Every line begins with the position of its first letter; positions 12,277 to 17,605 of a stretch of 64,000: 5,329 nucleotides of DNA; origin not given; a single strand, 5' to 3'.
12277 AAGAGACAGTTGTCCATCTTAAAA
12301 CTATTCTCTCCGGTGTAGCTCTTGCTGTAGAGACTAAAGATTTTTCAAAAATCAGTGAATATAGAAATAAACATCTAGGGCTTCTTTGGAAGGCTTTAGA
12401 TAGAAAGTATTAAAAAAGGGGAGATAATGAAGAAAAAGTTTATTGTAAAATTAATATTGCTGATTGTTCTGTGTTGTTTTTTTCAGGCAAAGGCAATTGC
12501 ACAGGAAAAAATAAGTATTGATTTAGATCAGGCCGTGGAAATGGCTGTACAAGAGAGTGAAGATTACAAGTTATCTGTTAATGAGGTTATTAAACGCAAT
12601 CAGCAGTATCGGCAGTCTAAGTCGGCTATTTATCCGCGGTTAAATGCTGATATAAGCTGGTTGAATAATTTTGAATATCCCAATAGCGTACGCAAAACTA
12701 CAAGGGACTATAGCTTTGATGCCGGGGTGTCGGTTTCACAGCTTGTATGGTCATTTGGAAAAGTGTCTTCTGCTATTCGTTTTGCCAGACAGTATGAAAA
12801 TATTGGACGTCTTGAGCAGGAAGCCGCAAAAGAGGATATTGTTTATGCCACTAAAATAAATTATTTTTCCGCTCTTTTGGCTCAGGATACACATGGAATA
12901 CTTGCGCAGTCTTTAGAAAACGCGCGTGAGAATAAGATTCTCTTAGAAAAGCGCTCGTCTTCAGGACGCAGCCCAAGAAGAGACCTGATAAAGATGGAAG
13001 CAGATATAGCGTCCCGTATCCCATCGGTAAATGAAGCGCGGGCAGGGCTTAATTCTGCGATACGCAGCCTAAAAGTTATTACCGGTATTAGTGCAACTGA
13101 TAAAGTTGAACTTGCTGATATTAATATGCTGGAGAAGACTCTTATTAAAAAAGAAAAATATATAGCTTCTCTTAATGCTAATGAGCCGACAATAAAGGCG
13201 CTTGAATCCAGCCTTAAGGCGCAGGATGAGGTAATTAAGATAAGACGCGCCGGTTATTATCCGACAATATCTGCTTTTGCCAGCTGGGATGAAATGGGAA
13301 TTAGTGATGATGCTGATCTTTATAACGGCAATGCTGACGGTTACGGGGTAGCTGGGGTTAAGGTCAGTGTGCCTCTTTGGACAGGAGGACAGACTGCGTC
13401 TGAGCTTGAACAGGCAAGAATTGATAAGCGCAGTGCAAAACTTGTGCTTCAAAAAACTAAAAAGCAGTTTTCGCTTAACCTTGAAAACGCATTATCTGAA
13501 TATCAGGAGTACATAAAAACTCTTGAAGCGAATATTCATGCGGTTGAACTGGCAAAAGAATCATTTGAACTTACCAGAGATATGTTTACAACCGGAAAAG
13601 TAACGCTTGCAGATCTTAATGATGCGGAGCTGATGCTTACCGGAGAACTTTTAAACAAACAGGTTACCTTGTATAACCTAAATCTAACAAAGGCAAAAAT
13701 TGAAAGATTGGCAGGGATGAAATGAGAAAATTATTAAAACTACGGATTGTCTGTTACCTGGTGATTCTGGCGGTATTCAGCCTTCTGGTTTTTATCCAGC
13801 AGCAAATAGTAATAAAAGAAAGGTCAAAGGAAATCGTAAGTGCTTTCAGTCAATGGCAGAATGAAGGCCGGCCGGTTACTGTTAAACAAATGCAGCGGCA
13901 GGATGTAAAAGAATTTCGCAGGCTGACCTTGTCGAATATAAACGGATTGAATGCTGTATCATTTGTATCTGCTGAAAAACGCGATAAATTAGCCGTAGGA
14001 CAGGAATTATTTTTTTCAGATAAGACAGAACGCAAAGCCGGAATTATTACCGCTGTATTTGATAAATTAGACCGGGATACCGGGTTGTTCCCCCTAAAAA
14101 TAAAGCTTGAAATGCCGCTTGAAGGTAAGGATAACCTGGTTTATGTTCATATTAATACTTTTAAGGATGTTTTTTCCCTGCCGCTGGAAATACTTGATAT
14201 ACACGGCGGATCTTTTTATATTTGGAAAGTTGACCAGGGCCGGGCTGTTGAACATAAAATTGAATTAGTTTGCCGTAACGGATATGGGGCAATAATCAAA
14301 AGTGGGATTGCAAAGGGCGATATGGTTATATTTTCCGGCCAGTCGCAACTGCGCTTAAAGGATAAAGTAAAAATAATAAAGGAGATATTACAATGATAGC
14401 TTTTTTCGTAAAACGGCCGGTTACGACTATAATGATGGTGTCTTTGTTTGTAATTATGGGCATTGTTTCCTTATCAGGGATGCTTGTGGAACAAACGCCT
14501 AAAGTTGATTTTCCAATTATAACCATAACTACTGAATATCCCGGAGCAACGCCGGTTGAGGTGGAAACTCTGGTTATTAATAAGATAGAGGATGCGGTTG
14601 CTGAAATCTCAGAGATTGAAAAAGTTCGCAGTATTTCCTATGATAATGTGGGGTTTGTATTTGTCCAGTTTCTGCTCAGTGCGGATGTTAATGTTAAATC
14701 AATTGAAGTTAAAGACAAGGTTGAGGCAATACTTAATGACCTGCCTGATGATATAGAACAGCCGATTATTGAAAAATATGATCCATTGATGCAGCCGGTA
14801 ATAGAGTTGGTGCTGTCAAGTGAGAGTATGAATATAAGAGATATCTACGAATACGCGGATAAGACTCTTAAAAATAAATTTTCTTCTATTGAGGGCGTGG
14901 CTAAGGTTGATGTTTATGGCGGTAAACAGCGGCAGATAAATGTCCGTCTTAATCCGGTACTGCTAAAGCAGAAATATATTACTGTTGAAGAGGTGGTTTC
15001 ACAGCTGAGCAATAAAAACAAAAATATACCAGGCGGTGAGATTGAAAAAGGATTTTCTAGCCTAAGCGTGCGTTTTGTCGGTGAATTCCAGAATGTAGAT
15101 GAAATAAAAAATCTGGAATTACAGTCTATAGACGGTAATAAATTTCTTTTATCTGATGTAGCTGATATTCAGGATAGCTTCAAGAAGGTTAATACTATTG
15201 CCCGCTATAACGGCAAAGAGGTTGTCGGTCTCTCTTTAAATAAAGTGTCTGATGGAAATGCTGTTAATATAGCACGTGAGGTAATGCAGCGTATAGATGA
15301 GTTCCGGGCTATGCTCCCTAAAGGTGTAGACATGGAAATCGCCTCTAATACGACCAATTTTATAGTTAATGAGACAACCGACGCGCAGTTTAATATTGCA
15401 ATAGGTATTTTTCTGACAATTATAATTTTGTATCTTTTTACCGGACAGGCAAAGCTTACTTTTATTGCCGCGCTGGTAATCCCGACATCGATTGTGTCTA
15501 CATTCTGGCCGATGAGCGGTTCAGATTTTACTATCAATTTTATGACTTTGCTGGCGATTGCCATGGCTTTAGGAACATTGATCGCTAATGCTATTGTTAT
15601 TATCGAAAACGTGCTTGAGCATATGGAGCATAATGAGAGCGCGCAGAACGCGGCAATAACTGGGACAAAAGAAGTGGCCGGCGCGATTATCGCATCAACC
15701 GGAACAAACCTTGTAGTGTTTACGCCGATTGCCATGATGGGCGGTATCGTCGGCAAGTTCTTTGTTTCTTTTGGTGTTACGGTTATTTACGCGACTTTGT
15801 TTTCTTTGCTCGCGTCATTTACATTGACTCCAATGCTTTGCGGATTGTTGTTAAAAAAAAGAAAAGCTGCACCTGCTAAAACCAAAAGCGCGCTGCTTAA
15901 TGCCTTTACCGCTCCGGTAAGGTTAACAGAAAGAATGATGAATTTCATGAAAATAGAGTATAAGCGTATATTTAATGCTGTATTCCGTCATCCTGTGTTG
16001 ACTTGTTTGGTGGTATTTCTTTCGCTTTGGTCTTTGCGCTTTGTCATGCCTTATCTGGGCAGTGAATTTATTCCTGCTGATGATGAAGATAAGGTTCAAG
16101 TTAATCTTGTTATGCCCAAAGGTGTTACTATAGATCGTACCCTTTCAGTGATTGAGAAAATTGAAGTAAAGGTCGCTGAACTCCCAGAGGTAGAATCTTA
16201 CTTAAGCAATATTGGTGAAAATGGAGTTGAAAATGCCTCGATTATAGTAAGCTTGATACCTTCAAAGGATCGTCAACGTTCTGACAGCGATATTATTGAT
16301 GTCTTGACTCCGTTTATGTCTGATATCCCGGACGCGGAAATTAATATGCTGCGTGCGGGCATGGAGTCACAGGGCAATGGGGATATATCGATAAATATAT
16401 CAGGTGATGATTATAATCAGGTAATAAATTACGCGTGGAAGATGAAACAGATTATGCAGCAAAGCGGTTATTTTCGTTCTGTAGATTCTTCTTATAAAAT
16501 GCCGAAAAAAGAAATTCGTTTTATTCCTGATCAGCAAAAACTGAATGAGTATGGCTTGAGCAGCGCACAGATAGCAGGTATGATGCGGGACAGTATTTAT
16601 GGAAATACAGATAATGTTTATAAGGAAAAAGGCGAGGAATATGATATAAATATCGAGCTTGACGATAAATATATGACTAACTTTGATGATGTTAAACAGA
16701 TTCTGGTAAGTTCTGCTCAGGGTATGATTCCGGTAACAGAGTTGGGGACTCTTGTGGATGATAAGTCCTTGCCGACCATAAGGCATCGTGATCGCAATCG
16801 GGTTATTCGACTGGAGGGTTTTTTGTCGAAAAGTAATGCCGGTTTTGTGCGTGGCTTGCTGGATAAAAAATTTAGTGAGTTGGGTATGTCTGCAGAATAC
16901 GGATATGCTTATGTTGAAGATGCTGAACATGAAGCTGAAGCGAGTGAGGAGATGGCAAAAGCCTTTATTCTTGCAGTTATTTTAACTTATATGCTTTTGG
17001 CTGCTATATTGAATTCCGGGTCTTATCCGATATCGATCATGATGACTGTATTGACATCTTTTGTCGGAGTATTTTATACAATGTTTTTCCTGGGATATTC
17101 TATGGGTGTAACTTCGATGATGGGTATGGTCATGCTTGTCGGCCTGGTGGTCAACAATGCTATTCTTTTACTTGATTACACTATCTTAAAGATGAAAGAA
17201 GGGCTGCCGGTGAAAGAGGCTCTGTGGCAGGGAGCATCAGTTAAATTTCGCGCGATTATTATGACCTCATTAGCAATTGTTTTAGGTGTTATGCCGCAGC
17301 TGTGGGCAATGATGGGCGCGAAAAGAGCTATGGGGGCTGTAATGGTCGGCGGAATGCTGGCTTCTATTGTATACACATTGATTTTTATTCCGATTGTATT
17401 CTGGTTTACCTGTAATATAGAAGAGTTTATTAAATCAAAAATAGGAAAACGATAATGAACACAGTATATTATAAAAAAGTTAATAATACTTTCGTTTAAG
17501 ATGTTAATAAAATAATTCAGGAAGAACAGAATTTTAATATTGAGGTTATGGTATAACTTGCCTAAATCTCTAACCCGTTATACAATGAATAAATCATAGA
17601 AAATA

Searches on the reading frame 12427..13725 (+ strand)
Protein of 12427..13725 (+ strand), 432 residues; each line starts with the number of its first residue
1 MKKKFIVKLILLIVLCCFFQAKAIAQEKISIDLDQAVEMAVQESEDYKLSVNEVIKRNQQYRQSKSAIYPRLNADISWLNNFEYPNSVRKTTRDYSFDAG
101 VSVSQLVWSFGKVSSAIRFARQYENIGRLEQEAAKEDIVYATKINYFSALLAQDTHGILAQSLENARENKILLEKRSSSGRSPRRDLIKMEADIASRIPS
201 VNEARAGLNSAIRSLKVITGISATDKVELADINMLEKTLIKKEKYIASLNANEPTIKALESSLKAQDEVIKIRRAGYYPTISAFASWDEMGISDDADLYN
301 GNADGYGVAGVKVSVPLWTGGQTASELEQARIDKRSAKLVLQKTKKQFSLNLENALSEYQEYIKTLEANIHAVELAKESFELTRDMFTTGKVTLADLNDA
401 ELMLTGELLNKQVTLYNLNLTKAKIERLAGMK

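Call 83: search_protein_families(library=pfam, proteins=[window:12427-13725:+], max_evalue=0.00001)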
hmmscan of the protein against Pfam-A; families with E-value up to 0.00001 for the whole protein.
window:12427-13725:+ (432 aa): 1 family
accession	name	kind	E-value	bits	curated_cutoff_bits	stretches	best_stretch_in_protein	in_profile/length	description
PF02321.23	OEP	-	2.2e-50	171.5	22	2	245-430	4-187/187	Outer membrane efflux protein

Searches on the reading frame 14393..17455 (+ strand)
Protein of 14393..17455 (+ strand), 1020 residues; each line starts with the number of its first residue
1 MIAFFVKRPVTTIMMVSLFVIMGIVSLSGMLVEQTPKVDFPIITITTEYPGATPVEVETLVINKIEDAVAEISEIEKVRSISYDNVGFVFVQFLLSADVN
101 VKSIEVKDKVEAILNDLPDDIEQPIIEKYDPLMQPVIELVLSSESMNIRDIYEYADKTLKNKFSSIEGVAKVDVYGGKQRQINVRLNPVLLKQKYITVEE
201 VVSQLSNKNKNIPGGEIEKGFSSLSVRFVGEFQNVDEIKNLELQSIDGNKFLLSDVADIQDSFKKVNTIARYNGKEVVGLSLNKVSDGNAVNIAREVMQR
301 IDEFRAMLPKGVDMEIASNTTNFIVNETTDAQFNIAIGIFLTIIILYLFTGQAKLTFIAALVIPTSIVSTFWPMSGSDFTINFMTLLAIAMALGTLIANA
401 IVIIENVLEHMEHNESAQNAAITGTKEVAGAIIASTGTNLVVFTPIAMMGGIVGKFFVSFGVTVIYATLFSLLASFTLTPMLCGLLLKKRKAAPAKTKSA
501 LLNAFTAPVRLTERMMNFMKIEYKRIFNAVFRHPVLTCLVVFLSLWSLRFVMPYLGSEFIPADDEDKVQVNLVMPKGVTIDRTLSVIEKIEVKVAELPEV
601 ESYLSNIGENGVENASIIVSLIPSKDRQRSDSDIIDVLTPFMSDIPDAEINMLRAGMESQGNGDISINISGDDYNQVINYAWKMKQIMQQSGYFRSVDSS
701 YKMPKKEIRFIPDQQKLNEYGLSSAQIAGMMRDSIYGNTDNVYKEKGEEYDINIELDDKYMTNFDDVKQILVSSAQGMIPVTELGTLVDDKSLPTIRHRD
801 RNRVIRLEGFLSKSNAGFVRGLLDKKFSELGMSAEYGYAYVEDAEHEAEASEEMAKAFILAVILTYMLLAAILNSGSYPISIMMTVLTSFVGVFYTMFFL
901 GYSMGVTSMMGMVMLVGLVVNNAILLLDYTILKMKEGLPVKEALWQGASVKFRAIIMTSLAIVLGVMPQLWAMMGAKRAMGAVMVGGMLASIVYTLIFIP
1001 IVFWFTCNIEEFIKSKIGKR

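Call 83: search_protein_families(library=pfam, proteins=[window:14393-17455:+], max_evalue=0.00001)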
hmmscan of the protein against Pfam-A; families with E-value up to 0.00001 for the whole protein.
window:14393-17455:+ (1020 aa): 1 family
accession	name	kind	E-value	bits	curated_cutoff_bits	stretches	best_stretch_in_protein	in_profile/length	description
PF00873.25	ACR_tran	-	2.7e-216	721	28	1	1-1004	1-1018/1021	AcrB/AcrD/AcrF family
